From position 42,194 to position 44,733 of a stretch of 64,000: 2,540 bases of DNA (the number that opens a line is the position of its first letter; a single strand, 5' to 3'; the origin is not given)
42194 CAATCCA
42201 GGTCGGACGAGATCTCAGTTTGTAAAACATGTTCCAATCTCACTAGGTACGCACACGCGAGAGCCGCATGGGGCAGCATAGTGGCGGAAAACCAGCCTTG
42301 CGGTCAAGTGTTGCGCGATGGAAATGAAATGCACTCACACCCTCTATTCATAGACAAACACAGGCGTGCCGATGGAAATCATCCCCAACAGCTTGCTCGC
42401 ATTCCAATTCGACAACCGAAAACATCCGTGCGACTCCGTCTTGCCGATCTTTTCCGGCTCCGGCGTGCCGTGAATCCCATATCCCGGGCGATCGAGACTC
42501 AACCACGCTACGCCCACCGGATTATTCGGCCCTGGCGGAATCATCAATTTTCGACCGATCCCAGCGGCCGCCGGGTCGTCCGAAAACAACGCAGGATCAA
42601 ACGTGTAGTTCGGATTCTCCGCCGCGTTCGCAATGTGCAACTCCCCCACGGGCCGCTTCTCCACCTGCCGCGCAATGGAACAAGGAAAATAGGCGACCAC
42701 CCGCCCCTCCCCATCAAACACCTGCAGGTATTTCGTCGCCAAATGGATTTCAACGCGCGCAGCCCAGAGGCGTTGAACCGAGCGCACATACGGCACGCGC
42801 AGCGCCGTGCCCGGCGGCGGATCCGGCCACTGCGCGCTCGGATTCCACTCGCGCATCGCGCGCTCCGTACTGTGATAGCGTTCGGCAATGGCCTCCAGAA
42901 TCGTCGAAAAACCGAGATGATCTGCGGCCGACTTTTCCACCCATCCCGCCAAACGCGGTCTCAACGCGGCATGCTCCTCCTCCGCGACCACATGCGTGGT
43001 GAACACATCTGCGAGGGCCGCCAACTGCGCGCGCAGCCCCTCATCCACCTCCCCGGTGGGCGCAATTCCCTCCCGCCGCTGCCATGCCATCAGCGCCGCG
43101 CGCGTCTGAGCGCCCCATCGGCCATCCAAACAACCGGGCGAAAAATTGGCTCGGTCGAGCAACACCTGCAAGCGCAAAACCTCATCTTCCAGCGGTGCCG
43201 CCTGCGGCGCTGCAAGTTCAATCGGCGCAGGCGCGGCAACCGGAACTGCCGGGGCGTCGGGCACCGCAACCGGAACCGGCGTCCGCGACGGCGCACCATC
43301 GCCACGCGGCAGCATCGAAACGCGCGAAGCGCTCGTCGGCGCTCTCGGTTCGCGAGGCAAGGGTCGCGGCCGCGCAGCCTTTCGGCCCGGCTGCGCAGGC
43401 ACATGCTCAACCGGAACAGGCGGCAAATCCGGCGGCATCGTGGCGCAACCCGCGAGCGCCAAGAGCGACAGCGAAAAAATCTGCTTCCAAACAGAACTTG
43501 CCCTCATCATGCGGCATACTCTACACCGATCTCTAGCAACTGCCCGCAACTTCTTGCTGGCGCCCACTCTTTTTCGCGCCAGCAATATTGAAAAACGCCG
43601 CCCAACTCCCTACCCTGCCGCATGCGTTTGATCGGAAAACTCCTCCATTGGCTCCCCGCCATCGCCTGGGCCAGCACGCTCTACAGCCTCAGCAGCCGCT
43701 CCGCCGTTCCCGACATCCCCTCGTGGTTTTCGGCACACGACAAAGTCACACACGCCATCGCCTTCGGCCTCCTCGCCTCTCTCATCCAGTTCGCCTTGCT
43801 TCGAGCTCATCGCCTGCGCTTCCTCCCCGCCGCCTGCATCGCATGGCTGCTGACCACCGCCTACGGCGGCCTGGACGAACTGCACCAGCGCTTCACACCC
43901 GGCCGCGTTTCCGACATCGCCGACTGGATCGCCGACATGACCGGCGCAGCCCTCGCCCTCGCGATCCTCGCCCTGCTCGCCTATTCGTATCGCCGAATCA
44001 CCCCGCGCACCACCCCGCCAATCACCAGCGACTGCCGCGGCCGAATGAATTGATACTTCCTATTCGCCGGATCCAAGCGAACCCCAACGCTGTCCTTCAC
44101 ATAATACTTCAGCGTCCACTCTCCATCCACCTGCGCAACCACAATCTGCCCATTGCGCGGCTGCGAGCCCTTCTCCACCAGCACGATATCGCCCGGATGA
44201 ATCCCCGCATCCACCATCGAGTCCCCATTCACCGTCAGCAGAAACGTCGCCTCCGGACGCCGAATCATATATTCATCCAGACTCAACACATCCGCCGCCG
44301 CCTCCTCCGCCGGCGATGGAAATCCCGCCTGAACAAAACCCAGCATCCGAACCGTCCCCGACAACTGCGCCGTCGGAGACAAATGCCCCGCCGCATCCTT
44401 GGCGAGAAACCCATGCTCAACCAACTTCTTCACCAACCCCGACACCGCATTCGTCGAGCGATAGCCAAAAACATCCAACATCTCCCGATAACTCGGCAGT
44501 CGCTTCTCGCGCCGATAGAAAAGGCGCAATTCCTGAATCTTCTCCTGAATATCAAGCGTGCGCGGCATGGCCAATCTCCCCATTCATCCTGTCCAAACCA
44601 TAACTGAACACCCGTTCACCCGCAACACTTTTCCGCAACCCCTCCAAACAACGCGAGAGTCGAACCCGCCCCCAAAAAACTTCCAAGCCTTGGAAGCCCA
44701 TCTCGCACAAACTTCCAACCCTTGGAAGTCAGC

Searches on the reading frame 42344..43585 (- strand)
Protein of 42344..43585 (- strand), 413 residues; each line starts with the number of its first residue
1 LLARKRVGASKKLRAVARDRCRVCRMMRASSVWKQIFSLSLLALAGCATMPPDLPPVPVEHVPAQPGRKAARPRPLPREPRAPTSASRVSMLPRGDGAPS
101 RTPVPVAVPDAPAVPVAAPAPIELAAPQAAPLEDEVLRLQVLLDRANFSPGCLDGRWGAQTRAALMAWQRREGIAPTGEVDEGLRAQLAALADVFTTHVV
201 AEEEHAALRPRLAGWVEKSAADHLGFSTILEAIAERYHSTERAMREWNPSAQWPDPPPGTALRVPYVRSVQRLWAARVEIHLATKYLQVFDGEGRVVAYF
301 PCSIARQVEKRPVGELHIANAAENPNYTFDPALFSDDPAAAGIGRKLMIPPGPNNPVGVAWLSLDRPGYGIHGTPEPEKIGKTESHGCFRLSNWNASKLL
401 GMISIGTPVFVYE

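Call 36: search_protein_families(library=pfam, proteins=[window:42344-43585:-], max_evalue=0.0001)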
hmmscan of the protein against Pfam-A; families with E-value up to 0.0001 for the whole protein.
window:42344-43585:- (413 aa): 2 families
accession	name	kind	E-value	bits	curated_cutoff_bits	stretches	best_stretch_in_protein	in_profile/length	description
PF03734.19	YkuD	-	4.6e-16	60.1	23.4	1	277-411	3-146/146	L,D-transpeptidase catalytic domain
PF01471.23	PG_binding_1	-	1.9e-10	41.2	23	1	134-188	3-57/57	Putative peptidoglycan binding domain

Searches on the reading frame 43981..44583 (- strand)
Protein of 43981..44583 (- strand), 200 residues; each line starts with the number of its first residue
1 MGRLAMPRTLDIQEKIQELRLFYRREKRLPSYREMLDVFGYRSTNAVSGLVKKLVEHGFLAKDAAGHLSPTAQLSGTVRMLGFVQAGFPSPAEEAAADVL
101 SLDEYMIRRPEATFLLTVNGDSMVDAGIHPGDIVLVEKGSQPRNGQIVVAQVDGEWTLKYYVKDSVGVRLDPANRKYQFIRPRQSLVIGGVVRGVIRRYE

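Call 36: search_protein_families(library=pfam, proteins=[window:43981-44583:-], max_evalue=0.0001)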
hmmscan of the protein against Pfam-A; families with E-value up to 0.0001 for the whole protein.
window:43981-44583:- (200 aa): 1 family
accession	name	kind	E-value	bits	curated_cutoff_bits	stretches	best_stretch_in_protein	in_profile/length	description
PF00717.28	Peptidase_S24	-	3.2e-27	95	23.3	1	81-184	3-105/116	Peptidase S24-like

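Call 71: find_homologous_proteins(query=window:43984-44568:-, max_evalue=1e-20)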
Query seq(195 aa) (195 aa): 1955 proteins with E <= 1e-20 among 2408 candidates; the best 120 are listed.
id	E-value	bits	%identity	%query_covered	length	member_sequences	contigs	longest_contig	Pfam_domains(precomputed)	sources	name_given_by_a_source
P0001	3.1e-122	423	99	100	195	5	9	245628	PF00717.29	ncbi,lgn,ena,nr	ncbi:MAG: transcriptional repressor LexA [Kiritimatiellae bacterium]|nr:transcriptional repressor Le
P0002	1.2e-103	363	83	100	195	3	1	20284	PF00717.29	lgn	-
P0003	6.7e-102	357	81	100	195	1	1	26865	PF00717.29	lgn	-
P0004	3.8e-99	348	79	100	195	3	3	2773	PF00717.29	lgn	-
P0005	1.3e-97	343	77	100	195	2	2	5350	PF00717.29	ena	-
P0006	6.1e-97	341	76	100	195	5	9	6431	PF00717.29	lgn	-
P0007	1.8e-96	339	77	100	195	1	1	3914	PF00717.29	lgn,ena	-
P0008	1.8e-96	339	78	100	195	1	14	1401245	PF00717.29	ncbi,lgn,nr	ncbi:MAG: transcriptional repressor LexA [Kiritimatiellae bacterium]|nr:transcriptional repressor Le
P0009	4.0e-96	338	77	100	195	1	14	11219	PF00717.29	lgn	-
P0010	5.9e-96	338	76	100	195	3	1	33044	PF00717.29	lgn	-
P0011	9.5e-96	337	77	100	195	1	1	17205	PF00717.29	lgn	-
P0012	1.7e-95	336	77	100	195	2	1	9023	PF00717.29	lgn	-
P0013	3.3e-95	335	77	100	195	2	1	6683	PF00717.29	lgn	-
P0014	7.7e-94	331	76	100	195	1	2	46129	PF00717.29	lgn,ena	-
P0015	1.1e-93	330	74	100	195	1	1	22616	PF00717.29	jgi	jgi:repressor LexA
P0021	4.9e-92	325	74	98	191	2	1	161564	PF00717.29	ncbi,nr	ncbi:MAG: transcriptional repressor LexA [Kiritimatiellae bacterium]|nr:transcriptional repressor Le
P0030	1.6e-86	307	69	100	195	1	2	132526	PF00717.29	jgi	jgi:SOS regulatory protein LexA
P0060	2.2e-81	290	67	99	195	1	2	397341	PF00717.29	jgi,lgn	jgi:repressor LexA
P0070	1.2e-80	288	66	99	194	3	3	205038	PF00717.29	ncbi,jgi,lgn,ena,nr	ncbi:MAG TPA: repressor LexA [Verrucomicrobia bacterium]|nr:MAG: repressor LexA [Lentisphaerae bacte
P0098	1.1e-79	285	65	100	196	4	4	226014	PF00717.29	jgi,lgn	-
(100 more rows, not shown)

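Call 72: find_encoding_contigs(protein=P0008, flank=1500, max_places=1)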
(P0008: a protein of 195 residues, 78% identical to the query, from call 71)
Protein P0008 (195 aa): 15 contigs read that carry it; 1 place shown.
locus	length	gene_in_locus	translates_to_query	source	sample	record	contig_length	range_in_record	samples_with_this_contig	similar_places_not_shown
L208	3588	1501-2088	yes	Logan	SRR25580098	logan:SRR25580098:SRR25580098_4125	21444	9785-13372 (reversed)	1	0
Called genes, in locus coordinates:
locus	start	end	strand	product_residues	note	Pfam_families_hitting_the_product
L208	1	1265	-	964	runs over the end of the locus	PF00675:Peptidase_M16, PF05193:Peptidase_M16_C, PF08367:M16C_assoc, PF22516:PreP_C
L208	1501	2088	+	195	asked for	PF00717:Peptidase_S24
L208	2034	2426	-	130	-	PF04892:VanZ-LLP1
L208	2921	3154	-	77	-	PF09954:DUF2188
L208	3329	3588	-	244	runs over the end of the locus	PF01026:TatD_DNase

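Call 73: find_encoding_contigs(protein=P0021, flank=1500, max_places=1)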
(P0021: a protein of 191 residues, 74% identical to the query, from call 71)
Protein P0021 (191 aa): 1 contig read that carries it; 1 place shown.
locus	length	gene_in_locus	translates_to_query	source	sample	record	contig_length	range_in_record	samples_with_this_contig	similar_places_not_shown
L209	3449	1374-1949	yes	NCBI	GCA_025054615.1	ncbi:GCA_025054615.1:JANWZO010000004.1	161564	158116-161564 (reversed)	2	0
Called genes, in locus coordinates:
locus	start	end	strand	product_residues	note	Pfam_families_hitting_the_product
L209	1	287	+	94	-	PF13884:Peptidase_S74 (weak)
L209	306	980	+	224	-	PF18884:TSP3_bac (weak)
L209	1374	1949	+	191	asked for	PF00717:Peptidase_S24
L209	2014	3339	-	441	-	PF01979:Amidohydro_1, PF07969:Amidohydro_3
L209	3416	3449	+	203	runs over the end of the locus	PF01476:LysM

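Call 74: find_encoding_contigs(protein=P0030, flank=1500, max_places=1)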
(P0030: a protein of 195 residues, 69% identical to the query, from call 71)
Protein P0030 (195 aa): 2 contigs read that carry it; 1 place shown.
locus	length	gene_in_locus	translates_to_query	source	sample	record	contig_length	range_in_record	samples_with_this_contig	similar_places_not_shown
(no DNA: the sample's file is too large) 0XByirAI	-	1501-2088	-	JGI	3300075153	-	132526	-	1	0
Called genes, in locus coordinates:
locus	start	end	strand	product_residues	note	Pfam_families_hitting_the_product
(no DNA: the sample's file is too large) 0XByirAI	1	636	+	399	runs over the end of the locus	PF13365:Trypsin_2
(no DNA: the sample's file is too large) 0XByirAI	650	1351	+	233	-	-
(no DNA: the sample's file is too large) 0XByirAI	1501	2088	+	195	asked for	PF00717:Peptidase_S24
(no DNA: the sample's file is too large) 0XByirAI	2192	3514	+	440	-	PF00817:IMS, PF11799:IMS_C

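Call 75: find_encoding_contigs(protein=P0060, flank=1500, max_places=1)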
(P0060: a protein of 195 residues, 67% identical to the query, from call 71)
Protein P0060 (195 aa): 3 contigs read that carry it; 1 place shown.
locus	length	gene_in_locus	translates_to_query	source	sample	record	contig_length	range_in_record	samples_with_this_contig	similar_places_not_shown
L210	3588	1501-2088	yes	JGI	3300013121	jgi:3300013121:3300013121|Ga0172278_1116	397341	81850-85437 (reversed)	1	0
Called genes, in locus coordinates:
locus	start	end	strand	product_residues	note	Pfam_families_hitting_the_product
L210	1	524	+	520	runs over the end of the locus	PF07969:Amidohydro_3, PF01979:Amidohydro_1 (faint)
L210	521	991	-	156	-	PF08808:RES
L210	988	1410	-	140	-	PF20432:Xre-like-HTH, PF09722:Xre_MbcA_ParS_C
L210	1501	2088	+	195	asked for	PF00717:Peptidase_S24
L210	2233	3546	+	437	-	PF00817:IMS, PF11799:IMS_C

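Call 76: find_encoding_contigs(protein=P0070, flank=1500, max_places=1)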
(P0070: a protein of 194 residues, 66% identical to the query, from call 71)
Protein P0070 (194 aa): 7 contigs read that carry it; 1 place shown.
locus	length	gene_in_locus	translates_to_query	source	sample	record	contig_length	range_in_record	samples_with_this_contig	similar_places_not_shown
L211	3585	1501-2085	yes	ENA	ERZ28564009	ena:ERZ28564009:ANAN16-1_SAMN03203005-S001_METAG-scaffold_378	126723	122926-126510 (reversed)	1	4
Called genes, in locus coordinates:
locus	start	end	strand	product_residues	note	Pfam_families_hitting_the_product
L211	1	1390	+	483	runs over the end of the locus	PF01554:MatE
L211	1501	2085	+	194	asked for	PF00717:Peptidase_S24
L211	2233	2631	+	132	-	PF05635:23S_rRNA_IVP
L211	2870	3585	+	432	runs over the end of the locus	PF00817:IMS, PF11799:IMS_C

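Call 77: find_encoding_contigs(protein=P0098, flank=1500, max_places=1)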
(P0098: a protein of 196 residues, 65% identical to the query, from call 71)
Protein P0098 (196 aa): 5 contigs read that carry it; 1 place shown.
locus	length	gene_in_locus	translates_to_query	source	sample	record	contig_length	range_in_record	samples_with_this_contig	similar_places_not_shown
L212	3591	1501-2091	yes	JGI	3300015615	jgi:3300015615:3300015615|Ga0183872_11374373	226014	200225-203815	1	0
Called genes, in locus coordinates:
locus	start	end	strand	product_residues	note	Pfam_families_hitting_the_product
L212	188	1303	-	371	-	PF13624:SurA_N_3, PF13623:SurA_N_2, PF13145:Rotamase_2, PF13616:Rotamase_3, PF00639:Rotamase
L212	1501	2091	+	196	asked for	PF00717:Peptidase_S24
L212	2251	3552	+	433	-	PF00817:IMS, PF11799:IMS_C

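Call 79: find_encoding_contigs(protein=P0002, flank=4000, max_places=1)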
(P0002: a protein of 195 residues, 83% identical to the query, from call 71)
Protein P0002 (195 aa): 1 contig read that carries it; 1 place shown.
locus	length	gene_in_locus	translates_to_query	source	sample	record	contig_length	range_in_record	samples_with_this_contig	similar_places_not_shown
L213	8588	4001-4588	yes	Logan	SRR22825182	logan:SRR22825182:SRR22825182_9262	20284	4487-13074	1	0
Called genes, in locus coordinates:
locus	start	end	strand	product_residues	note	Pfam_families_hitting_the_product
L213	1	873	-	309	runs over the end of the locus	PF02558:ApbA, PF08546:ApbA_C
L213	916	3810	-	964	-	PF00675:Peptidase_M16, PF05193:Peptidase_M16_C, PF08367:M16C_assoc, PF22516:PreP_C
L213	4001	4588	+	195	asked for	PF00717:Peptidase_S24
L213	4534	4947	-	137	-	PF04892:VanZ-LLP1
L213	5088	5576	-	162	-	PF00535:Glycos_transf_2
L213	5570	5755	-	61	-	-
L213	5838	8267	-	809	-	PF02922:CBM_48, PF00128:Alpha-amylase, PF02806:Alpha-amylase_C, PF03983:SHD1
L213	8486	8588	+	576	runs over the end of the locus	PF01336:tRNA_anti-codon, PF00152:tRNA-synt_2, PF02938:GAD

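Call 80: find_encoding_contigs(protein=P0003, flank=4000, max_places=1)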
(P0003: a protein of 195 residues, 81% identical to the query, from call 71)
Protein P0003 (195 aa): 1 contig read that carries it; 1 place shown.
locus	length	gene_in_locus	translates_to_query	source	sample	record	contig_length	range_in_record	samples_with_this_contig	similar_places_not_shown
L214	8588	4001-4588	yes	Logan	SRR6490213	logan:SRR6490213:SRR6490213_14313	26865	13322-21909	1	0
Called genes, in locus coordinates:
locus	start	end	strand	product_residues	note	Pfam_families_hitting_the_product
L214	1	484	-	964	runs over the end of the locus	PF00675:Peptidase_M16, PF05193:Peptidase_M16_C, PF08367:M16C_assoc, PF22516:PreP_C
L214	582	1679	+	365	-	PF13453:Zn_ribbon_TFIIB (weak), PF01694:Rhomboid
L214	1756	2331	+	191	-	-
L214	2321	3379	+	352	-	-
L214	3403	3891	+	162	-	-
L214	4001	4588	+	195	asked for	PF00717:Peptidase_S24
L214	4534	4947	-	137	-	PF04892:VanZ-LLP1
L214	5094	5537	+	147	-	-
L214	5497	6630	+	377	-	PF20706:GT4-conflict (weak), PF00534:Glycos_transf_1, PF13692:Glyco_trans_1_4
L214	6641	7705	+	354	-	PF01471:PG_binding_1, PF03734:YkuD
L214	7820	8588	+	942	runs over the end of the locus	PF09976:TPR_21 (faint), PF13428:TPR_14 (faint), PF14559:TPR_19 (faint), PF12895:ANAPC3 (faint), PF13525:YfiO (faint), PF13424:TPR_12 (weak), PF13432:TPR_16, PF13174:TPR_6 (weak), +6 more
